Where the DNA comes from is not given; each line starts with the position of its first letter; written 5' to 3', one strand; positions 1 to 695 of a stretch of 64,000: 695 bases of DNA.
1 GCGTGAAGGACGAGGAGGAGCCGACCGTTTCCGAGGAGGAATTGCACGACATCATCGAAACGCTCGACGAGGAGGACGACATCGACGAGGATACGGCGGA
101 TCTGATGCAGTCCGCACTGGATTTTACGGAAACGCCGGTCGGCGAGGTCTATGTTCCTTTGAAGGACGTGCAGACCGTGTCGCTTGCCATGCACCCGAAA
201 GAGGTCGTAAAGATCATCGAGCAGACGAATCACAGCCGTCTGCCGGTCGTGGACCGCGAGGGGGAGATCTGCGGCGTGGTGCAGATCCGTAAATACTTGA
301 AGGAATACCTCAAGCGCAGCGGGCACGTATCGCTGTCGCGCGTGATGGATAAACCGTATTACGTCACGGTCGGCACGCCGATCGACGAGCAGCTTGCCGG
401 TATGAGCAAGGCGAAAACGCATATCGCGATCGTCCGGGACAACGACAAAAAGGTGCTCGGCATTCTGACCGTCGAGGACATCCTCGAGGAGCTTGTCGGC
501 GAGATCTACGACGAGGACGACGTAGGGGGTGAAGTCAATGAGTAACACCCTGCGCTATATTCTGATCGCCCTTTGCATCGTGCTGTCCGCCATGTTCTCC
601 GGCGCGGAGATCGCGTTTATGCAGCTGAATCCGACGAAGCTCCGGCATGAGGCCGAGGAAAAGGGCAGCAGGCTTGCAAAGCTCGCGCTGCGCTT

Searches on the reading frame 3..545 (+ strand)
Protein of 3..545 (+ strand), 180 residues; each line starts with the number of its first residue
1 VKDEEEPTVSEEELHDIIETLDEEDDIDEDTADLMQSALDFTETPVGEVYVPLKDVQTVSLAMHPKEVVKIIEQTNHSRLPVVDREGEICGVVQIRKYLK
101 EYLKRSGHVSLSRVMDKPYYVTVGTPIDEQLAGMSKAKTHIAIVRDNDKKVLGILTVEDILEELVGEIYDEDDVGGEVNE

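Call 83: search_protein_families(library=padloc, alignment_id=A6, max_evalue=0.00001)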
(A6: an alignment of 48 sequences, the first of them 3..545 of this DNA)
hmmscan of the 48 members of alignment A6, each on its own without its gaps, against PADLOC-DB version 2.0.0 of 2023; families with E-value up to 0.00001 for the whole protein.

A. member 1, window:3-545:+ (180 aa): 0 families

B. families by the number of members that match (of 48 scanned): 4 families
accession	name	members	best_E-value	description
PDLC04134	mad2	1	8.7e-16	mads_2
PDLC01086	C3a186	1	3.2e-07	"C-3?,4? desaturase"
PDLC04689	PDC-M51A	1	6.1e-07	-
PDLC03300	MTase_II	1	8.4e-07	Type II methyltransferase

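Call 84: search_protein_families(library=pfam, alignment_id=A6, max_evalue=0.000001)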
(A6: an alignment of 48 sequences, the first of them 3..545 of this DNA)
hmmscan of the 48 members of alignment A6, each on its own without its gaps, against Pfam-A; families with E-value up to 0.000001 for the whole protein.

A. member 1, window:3-545:+ (180 aa): 1 family
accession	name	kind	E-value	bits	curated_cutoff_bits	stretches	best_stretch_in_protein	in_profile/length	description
PF00571.33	CBS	-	1.1e-18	67.8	24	2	46-101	1-54/57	CBS domain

B. families by the number of members that match (of 48 scanned): 37 families (the first 25 are shown)
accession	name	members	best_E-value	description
PF19499.4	DUF6034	3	1.1e-58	Family of unknown function (DUF6034)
PF00571.33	CBS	2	1.1e-18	CBS domain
PF08281.18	Sigma70_r4_2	2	5e-17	Sigma-70, region 4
PF04542.20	Sigma70_r2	2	8.9e-16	Sigma-70 region 2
PF04545.22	Sigma70_r4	2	5.5e-14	Sigma-70, region 4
PF10712.14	NAD-GH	1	1.7e-141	NAD-specific glutamate dehydrogenase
PF01969.22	Ni_insertion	1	7.9e-137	Nickel insertion protein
PF07907.16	YibE_F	1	3.7e-75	YibE/F-like protein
PF01628.27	HrcA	1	4.5e-64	HrcA protein C terminal domain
PF01168.26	Ala_racemase_N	1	2.3e-63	Alanine racemase, N-terminal domain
PF03602.21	Cons_hypoth95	1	2.3e-50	Conserved hypothetical protein 95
PF00842.27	Ala_racemase_C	1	5e-48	Alanine racemase, C-terminal domain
PF01595.25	CNNM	1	3.2e-47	Cyclin M transmembrane N-terminal domain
PF14691.11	Fer4_20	1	5.7e-44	Dihydroprymidine dehydrogenase domain II, 4Fe-4S cluster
PF01025.24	GrpE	1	1.3e-40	GrpE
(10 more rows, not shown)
